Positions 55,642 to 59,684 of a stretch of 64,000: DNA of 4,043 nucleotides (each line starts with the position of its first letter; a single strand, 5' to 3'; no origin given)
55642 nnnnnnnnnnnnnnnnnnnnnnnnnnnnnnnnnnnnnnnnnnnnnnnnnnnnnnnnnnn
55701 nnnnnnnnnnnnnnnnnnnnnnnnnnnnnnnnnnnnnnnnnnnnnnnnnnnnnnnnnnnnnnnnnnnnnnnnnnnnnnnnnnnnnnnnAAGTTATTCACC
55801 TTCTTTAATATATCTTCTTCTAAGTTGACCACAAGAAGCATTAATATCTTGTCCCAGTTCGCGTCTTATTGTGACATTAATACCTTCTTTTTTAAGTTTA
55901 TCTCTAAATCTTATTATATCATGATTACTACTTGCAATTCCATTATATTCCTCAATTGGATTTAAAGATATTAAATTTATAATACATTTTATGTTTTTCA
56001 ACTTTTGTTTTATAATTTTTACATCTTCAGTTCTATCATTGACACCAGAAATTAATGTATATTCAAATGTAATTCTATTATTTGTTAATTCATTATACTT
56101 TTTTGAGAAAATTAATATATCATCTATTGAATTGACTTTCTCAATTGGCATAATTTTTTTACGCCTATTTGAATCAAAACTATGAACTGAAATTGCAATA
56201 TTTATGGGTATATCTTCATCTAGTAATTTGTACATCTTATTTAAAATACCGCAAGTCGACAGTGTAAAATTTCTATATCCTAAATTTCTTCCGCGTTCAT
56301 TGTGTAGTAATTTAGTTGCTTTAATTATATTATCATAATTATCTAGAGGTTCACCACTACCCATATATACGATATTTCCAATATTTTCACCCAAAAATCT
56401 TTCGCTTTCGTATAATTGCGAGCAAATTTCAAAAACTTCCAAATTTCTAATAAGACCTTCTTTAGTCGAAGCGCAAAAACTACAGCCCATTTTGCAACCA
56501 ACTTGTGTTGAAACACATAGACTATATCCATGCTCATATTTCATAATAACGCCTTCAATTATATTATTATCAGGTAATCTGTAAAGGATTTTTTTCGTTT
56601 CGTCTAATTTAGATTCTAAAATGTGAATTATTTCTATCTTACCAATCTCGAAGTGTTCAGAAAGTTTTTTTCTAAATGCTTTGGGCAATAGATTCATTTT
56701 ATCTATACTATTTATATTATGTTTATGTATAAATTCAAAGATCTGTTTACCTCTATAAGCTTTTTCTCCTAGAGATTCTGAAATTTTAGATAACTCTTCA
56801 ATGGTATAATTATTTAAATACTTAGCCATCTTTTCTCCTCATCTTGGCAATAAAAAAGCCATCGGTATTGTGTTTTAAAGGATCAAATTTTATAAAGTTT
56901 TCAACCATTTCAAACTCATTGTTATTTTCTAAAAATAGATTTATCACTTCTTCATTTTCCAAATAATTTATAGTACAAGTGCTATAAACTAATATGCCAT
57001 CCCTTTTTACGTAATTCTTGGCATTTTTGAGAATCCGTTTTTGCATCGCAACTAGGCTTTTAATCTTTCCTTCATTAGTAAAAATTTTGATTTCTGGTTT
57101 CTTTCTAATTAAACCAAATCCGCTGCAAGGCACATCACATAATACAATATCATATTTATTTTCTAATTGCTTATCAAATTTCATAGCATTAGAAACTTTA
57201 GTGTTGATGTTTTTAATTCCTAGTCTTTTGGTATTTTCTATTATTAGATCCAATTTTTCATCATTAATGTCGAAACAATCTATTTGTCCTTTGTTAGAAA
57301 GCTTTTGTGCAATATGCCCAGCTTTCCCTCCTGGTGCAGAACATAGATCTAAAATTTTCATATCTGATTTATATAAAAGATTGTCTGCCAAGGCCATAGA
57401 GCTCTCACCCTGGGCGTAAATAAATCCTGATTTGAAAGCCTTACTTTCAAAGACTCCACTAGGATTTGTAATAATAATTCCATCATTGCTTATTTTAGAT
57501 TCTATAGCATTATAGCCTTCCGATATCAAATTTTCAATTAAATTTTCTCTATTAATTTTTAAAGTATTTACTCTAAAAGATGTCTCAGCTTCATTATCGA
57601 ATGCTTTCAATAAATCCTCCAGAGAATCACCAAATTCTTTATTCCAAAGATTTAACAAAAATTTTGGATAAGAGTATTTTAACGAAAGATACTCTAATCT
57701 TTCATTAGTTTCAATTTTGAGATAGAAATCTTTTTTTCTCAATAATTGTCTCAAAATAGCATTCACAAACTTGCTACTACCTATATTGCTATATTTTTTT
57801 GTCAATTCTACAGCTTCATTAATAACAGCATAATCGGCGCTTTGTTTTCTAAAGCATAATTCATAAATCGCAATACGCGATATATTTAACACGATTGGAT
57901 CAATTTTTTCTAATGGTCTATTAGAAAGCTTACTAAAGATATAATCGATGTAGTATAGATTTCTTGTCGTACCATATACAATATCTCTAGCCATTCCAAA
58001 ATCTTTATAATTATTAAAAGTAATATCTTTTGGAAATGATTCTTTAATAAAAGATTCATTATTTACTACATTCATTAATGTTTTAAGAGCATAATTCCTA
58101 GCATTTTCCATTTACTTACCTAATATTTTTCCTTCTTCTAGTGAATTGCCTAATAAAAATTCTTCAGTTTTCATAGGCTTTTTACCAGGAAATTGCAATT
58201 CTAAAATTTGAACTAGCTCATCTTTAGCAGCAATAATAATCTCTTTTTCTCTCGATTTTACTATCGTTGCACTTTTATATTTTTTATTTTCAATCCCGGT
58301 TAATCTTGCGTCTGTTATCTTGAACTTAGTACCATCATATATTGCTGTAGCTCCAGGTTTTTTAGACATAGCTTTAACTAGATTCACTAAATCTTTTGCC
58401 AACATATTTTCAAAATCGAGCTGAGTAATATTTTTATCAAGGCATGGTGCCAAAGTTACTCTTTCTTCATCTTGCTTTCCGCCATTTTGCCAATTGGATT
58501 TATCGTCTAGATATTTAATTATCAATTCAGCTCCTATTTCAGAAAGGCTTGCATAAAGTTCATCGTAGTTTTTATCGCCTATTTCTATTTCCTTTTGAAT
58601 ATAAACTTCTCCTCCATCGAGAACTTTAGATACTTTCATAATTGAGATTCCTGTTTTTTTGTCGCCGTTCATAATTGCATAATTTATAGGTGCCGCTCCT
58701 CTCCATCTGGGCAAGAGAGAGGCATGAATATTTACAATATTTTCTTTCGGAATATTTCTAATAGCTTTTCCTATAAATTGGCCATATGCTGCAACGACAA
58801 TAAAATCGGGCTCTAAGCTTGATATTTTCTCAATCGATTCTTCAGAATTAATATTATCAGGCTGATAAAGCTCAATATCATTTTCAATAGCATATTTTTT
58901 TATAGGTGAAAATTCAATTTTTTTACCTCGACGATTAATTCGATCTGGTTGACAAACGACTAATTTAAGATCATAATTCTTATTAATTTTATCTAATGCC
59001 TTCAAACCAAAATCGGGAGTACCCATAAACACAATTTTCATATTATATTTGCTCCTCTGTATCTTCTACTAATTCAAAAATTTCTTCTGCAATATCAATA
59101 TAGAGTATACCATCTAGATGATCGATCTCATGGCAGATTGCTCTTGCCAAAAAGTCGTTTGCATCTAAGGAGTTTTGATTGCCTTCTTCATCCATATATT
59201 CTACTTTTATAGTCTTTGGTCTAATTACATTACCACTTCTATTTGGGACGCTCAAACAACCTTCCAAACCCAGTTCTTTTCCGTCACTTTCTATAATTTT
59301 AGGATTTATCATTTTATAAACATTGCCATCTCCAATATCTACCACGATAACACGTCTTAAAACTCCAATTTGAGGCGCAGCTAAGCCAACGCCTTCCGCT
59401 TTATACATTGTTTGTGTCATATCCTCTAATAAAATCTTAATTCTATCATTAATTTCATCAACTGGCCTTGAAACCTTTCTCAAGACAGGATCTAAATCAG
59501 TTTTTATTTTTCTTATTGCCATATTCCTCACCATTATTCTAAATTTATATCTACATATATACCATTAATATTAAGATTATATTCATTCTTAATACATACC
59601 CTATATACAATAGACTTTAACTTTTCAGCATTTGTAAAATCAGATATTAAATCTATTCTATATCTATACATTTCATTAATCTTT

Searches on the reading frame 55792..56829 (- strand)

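Call 47: search_protein_families(library=pfam, max_evalue=1e-8, proteins=[window:55792-56829:-])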
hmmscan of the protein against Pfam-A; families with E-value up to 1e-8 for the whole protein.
window:55792-56829:- (345 aa): 2 families
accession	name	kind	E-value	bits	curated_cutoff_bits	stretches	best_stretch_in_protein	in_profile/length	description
PF04055.27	Radical_SAM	-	3.1e-14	53.9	29.5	1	107-268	2-160/166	Radical SAM superfamily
PF21016.3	RlmN_N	-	1.5e-11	44.3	24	1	5-62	3-60/60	Ribosomal RNA large subunit methyltransferase N-terminal domain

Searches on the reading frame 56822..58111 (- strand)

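Call 47: search_protein_families(library=pfam, max_evalue=1e-8, proteins=[window:56822-58111:-])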
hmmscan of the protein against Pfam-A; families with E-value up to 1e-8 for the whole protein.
window:56822-58111:- (429 aa): 4 families
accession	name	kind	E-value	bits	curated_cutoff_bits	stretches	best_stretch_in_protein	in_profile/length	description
PF01189.24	Methyltr_RsmB-F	-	3.4e-46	157.9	27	1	248-425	7-199/199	16S rRNA methyltransferase RsmB/F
PF01029.23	NusB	-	1.4e-30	106.8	23.1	1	3-125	2-133/133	NusB family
PF22458.1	RsmF-B_ferredox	-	2.8e-14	53.4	27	1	148-219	1-72/74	Methyltr_RsmF/B-like, ferredoxin-like domain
PF13847.12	Methyltransf_31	-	6.7e-13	49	27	1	248-400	2-129/145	Methyltransferase domain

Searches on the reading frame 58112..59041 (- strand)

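Call 47: search_protein_families(library=pfam, max_evalue=1e-8, proteins=[window:58112-59041:-])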
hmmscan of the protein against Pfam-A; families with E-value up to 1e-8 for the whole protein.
window:58112-59041:- (309 aa): 2 families
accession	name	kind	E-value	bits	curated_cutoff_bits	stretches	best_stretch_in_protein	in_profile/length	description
PF00551.24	Formyl_trans_N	-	1.3e-36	126.4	26.1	1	1-176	1-179/181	Formyl transferase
PF02911.23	Formyl_trans_C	-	5.5e-18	65.4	21.1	1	202-299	3-99/100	Formyl transferase, C-terminal domain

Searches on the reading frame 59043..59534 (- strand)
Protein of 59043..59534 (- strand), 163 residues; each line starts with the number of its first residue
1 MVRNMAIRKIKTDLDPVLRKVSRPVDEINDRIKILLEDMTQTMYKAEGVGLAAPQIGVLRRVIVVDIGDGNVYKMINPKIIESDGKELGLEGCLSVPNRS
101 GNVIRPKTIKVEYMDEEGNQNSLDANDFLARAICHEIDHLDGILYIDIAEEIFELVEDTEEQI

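Call 47: search_protein_families(library=pfam, max_evalue=1e-8, proteins=[window:59043-59534:-])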
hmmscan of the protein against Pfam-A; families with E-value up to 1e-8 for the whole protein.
window:59043-59534:- (163 aa): 1 family
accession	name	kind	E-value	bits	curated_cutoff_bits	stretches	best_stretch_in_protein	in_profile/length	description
PF01327.26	Pep_deformylase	-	1e-50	171.8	22.8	1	7-149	1-150/156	Polypeptide deformylase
